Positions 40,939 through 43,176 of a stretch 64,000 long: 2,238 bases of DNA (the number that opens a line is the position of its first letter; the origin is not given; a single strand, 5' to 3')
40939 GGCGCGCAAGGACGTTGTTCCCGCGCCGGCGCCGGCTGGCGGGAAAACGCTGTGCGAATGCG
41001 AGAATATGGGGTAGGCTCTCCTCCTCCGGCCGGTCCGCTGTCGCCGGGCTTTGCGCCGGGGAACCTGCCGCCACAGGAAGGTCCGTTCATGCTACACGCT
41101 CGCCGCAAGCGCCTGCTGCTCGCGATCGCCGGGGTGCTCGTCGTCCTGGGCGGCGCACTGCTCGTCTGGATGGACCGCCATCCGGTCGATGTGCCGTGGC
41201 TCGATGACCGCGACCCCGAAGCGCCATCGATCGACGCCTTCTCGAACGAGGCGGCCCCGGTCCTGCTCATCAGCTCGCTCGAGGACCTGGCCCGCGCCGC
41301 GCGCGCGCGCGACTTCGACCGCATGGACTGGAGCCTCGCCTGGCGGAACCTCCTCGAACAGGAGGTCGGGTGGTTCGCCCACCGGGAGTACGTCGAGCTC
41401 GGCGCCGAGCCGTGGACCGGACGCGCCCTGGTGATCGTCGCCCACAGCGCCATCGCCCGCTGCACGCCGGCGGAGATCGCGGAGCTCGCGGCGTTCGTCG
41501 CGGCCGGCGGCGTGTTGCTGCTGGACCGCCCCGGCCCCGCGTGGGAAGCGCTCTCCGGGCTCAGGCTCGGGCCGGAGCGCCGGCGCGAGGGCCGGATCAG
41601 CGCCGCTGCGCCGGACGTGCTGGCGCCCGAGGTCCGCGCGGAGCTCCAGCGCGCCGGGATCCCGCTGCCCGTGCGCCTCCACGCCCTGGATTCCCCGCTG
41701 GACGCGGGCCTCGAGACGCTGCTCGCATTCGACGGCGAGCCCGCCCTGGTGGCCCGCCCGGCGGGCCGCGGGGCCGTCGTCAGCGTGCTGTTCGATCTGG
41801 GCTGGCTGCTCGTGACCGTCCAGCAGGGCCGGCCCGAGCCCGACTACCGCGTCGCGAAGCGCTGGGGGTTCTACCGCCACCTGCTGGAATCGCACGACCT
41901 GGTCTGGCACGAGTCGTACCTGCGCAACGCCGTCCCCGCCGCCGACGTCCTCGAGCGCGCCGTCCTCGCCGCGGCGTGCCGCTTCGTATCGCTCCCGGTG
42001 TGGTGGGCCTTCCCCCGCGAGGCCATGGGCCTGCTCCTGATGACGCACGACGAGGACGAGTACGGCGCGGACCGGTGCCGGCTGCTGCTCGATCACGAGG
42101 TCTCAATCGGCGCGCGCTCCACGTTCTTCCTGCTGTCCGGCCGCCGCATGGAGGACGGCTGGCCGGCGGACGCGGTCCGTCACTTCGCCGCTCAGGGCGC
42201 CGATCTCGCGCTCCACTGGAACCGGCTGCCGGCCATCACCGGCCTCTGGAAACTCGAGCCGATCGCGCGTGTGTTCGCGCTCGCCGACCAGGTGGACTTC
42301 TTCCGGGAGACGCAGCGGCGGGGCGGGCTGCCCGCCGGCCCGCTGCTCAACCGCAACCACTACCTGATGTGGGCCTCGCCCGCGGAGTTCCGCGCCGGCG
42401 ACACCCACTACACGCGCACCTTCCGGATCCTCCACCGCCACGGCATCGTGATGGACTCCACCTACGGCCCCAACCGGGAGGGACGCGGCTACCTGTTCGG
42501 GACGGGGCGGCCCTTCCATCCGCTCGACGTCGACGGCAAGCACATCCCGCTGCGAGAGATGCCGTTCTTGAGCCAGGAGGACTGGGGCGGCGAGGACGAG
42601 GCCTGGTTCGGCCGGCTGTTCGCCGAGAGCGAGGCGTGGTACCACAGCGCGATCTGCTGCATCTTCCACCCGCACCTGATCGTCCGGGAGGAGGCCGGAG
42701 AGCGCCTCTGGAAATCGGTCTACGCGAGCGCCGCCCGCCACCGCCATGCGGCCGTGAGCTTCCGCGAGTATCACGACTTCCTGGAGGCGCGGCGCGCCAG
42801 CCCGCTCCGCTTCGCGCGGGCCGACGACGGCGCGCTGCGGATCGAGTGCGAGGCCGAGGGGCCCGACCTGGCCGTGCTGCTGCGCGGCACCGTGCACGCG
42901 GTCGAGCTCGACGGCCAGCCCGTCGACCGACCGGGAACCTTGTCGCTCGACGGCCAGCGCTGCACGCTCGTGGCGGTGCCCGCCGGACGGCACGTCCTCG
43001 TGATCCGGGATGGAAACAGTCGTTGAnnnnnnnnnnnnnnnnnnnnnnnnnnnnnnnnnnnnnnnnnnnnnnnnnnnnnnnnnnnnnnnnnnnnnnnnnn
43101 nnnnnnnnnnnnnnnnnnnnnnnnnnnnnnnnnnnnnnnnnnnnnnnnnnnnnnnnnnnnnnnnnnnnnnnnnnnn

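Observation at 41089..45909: Four-gene plus-strand cluster: membrane-anchored two-domain protein, REC-PP2C phosphatase, YkgJ Cys-cluster protein (then a TPR membrane protein)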

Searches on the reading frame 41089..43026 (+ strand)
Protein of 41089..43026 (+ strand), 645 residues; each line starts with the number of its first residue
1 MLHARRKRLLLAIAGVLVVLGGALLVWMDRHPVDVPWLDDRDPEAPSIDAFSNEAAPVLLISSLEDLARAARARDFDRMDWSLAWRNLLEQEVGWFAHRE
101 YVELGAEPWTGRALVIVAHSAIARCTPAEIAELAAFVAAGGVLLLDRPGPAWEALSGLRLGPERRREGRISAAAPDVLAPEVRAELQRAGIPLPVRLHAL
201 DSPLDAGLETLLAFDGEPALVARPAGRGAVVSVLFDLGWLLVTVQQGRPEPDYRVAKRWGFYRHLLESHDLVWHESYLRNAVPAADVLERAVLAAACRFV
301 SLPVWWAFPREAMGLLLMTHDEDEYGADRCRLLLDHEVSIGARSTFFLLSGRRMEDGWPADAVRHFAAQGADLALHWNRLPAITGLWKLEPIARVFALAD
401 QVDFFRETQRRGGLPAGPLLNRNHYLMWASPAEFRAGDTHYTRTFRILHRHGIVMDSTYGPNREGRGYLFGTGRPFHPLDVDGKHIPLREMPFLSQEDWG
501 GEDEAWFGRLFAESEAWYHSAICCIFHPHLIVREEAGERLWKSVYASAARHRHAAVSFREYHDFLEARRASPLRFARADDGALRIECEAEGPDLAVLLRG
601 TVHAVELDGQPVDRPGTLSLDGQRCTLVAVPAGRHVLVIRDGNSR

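Call 3: search_protein_families(library=pfam, proteins=[window:41089-43026:+], max_evalue=0.01)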
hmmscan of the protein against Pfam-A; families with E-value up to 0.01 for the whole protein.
window:41089-43026:+ (645 aa): 1 family
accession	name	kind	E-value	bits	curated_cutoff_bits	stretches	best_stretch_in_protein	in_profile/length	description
PF14258.12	DUF4350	-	2.8e-06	28.2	30.4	1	114-232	41-156/181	Domain of unknown function (DUF4350)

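Call 8: search_protein_families(library=pfam, proteins=[window:41089-43026:+], max_evalue=10)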
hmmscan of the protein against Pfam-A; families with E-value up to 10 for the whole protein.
window:41089-43026:+ (645 aa): 2 families
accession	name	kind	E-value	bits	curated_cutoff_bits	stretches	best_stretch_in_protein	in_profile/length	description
PF14258.12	DUF4350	-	2.8e-06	28.2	30.4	1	114-232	41-156/181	Domain of unknown function (DUF4350)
PF23238.1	DUF7068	-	0.23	12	27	1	5-56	12-62/65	Domain of unknown function (DUF7068)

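Call 40: search_protein_families(library=ncbifam, proteins=[window:41089-43026:+], max_evalue=0.01)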
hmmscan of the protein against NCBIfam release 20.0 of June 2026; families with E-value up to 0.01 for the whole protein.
window:41089-43026:+ (645 aa): 0 families

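Call 60: find_homologous_proteins(query=window:41089-43026:+, max_evalue=0.001)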
Query window:41089-43026:+ (645 aa): 29 proteins with E <= 0.001 among 8000 candidates.
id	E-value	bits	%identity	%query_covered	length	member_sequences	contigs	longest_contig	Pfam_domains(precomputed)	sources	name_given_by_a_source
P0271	0.0e+0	1479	100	100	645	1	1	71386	PF14258.13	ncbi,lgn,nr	ncbi:MAG: hypothetical protein JXQ29_03885 [Planctomycetes bacterium]|nr:hypothetical protein [Planc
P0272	1.3e-267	908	63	99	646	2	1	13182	-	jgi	-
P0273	1.9e-267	907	62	98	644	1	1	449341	-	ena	-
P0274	5.1e-267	906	60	99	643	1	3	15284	-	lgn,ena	-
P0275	4.0e-266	903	62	99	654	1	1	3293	-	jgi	-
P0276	3.2e-265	900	61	99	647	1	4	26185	-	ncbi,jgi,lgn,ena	-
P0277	8.2e-219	747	57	95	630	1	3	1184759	-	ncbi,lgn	-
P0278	1.8e-215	736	57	99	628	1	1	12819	-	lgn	-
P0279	3.4e-183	629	51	98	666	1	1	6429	-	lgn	-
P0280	1.4e-122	429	50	62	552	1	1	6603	-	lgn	-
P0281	3.6e-116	407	39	94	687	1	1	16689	-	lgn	-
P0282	4.0e-100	354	41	87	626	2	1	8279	-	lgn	-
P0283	3.7e-76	275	37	93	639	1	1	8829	-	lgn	-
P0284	2.7e-75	272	36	86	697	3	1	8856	-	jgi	jgi:hypothetical protein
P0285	1.6e-72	263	33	89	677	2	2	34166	-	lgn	-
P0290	8.9e-67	244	36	91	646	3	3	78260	-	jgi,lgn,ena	-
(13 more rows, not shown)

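Call 61: find_encoding_contigs(protein=P0273, flank=10000, max_places=2)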
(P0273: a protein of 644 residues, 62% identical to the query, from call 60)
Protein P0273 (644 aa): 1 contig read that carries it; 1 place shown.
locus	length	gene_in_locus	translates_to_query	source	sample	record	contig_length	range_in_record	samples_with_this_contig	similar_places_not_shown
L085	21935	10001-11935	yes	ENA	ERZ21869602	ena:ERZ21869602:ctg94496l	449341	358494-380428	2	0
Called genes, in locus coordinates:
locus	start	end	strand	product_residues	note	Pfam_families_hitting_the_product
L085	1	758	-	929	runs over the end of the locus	PF08448:PAS_4 (faint), PF01590:GAF, PF13185:GAF_2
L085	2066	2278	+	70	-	-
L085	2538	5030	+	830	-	-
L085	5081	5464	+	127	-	-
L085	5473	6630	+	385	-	PF00069:Pkinase, PF07714:PK_Tyr_Ser-Thr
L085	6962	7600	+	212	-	PF04542:Sigma70_r2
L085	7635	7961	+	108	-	-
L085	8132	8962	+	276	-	-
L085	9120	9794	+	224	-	-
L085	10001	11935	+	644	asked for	-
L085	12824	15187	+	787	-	PF00072:Response_reg, PF07228:SpoIIE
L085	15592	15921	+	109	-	PF03692:CxxCxxCC (weak)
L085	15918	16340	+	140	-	-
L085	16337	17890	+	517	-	-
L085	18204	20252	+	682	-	PF13428:TPR_14 (faint), PF07719:TPR_2 (faint), PF13414:TPR_11 (faint), PF14561:TPR_20 (faint), PF23914:TPR_CcmH_CycH (weak), PF14559:TPR_19 (weak), PF13432:TPR_16 (weak)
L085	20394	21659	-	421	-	PF03781:FGE-sulfatase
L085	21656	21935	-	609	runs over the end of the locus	PF00069:Pkinase, PF07714:PK_Tyr_Ser-Thr, PF07719:TPR_2 (faint)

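Call 62: find_encoding_contigs(protein=P0276, flank=10000, max_places=2)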
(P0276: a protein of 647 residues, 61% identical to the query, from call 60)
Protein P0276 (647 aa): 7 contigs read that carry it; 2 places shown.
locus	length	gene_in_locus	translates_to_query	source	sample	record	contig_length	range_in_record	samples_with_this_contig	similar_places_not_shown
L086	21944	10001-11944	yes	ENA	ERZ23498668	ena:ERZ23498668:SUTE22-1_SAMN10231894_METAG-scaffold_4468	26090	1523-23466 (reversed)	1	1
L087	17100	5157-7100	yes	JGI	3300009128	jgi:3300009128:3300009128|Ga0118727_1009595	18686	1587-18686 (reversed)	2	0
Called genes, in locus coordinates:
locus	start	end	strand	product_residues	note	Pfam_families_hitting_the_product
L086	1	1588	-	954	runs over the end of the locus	PF13492:GAF_3 (faint), PF08448:PAS_4 (faint), PF13188:PAS_8 (faint), PF01590:GAF, PF13185:GAF_2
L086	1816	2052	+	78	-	-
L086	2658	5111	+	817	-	PF07719:TPR_2 (faint), PF00498:FHA (weak)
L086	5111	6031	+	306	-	-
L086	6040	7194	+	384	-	PF00069:Pkinase, PF07714:PK_Tyr_Ser-Thr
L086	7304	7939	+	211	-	PF04542:Sigma70_r2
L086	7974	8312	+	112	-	-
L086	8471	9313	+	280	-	-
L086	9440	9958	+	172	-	-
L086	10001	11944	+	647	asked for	-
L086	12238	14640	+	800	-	PF00072:Response_reg, PF07228:SpoIIE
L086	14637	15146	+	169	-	PF03692:CxxCxxCC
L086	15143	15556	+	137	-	-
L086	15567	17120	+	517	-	-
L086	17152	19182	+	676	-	PF13428:TPR_14 (faint), PF14559:TPR_19 (faint), PF07719:TPR_2 (faint), PF13432:TPR_16 (faint)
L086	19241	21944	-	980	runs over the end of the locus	PF07714:PK_Tyr_Ser-Thr, PF00069:Pkinase, PF19077:Big_13 (faint), PF03781:FGE-sulfatase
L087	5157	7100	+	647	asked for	-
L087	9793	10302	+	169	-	PF03692:CxxCxxCC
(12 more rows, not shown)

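Call 63: find_encoding_contigs(protein=P0281, flank=10000, max_places=2)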
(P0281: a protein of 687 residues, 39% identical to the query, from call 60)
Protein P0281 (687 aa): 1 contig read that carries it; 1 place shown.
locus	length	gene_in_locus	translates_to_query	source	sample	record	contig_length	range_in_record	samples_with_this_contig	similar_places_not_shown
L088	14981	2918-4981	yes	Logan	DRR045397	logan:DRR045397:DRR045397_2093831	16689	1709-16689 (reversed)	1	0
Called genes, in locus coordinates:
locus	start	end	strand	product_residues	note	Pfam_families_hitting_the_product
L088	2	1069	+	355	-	?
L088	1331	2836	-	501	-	PF01943:Polysacc_synt, PF13440:Polysacc_synt_3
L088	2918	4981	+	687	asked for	-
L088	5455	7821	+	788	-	PF12419:DUF3670, PF00176:SNF2-rel_dom, PF04851:ResIII (weak), PF00271:Helicase_C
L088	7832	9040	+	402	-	PF01381:HTH_3 (faint)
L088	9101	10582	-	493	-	PF00884:Sulfatase, PF01663:Phosphodiest, PF16347:SGSH_C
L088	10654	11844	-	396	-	PF00557:Peptidase_M24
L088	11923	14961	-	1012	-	PF17128:DUF5107, PF00515:TPR_1 (faint), PF07719:TPR_2 (faint), PF12895:ANAPC3 (faint), PF13174:TPR_6 (faint), PF13176:TPR_7 (faint), PF14559:TPR_19 (weak), PF13432:TPR_16 (weak), +7 more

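Call 64: find_encoding_contigs(protein=P0290, flank=8000, max_places=1)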
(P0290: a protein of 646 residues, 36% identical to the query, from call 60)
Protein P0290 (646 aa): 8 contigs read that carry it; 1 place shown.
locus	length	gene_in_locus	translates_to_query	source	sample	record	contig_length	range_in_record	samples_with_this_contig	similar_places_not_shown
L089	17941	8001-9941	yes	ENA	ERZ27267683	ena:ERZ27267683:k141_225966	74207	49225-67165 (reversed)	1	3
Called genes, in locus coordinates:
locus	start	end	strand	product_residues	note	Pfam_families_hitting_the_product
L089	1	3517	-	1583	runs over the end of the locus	PF07995:GSDH, PF18911:PKD_4, PF00801:PKD, PF18911:PKD_4, PF13385:Laminin_G_3, PF07691:PA14, PF17803:Cadherin_4, PF17963:Big_9, +3 more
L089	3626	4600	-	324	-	PF00535:Glycos_transf_2, PF10111:Glyco_tranf_2_2 (weak), PF13641:Glyco_tranf_2_3, PF13632:Glyco_trans_2_3 (weak)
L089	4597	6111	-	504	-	PF01943:Polysacc_synt, PF13440:Polysacc_synt_3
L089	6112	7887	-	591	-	PF09852:DUF2079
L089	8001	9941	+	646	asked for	-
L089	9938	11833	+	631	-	-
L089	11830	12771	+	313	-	PF00535:Glycos_transf_2, PF10111:Glyco_tranf_2_2 (weak), PF13641:Glyco_tranf_2_3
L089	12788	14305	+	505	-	PF01554:MatE, PF01943:Polysacc_synt, PF13440:Polysacc_synt_3 (weak)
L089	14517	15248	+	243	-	-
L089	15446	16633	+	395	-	PF07642:BBP2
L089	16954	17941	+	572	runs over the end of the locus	PF03814:KdpA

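Call 65: find_encoding_contigs(protein=P0285, flank=8000, max_places=1)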
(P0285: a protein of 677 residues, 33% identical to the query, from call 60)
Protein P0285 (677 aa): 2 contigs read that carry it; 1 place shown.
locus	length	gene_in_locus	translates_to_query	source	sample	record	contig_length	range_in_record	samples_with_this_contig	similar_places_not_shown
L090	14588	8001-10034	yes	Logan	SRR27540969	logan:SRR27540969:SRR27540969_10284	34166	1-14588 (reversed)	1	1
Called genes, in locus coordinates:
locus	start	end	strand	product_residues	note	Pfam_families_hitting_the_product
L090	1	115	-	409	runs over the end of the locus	PF00535:Glycos_transf_2, PF10111:Glyco_tranf_2_2, PF13641:Glyco_tranf_2_3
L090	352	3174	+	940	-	-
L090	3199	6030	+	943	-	-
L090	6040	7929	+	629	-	PF00089:Trypsin, PF13365:Trypsin_2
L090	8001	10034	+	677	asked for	-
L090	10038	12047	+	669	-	-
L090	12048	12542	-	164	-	-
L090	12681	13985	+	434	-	PF03349:Toluene_X (faint)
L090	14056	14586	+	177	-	?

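Call 68: search_solved_structures(query=A6, max_evalue=10, show_alignments=3)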
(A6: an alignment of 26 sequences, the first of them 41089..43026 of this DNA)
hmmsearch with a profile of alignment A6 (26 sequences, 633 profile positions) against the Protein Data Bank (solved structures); distinct sequences matched with E-value up to 10: 10.
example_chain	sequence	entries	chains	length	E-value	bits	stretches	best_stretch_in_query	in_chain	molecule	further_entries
7bob_A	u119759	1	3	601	0.0032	18.8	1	125-233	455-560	Endo-beta-mannanase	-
7zge_A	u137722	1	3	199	0.39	11.9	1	487-558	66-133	BrxA, BREX phage defence protein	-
6t5o_AAA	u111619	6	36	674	0.55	11.4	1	110-149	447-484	Glyco_hydro_42M domain-containing protein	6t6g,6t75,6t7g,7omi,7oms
3uc0_A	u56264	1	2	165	0.83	10.8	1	220-253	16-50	envelope protein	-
7a3q_A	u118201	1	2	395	0.84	10.8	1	220-262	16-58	Envelope protein E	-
3uaj_B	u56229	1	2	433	0.94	10.7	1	220-262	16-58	envelope protein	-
4cbf_A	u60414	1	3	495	0.95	10.7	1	220-262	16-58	ENVELOPE PROTEIN E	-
9mvf_A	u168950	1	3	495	1.1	10.4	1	220-262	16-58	envelope protein E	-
3jsy_A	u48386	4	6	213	1.1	10.4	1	107-171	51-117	Acidic ribosomal protein P0 homolog | 50S ribosomal protein L10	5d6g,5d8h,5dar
2zam_A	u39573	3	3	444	1.4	10.1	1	128-170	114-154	Vacuolar protein sorting-associating protein 4B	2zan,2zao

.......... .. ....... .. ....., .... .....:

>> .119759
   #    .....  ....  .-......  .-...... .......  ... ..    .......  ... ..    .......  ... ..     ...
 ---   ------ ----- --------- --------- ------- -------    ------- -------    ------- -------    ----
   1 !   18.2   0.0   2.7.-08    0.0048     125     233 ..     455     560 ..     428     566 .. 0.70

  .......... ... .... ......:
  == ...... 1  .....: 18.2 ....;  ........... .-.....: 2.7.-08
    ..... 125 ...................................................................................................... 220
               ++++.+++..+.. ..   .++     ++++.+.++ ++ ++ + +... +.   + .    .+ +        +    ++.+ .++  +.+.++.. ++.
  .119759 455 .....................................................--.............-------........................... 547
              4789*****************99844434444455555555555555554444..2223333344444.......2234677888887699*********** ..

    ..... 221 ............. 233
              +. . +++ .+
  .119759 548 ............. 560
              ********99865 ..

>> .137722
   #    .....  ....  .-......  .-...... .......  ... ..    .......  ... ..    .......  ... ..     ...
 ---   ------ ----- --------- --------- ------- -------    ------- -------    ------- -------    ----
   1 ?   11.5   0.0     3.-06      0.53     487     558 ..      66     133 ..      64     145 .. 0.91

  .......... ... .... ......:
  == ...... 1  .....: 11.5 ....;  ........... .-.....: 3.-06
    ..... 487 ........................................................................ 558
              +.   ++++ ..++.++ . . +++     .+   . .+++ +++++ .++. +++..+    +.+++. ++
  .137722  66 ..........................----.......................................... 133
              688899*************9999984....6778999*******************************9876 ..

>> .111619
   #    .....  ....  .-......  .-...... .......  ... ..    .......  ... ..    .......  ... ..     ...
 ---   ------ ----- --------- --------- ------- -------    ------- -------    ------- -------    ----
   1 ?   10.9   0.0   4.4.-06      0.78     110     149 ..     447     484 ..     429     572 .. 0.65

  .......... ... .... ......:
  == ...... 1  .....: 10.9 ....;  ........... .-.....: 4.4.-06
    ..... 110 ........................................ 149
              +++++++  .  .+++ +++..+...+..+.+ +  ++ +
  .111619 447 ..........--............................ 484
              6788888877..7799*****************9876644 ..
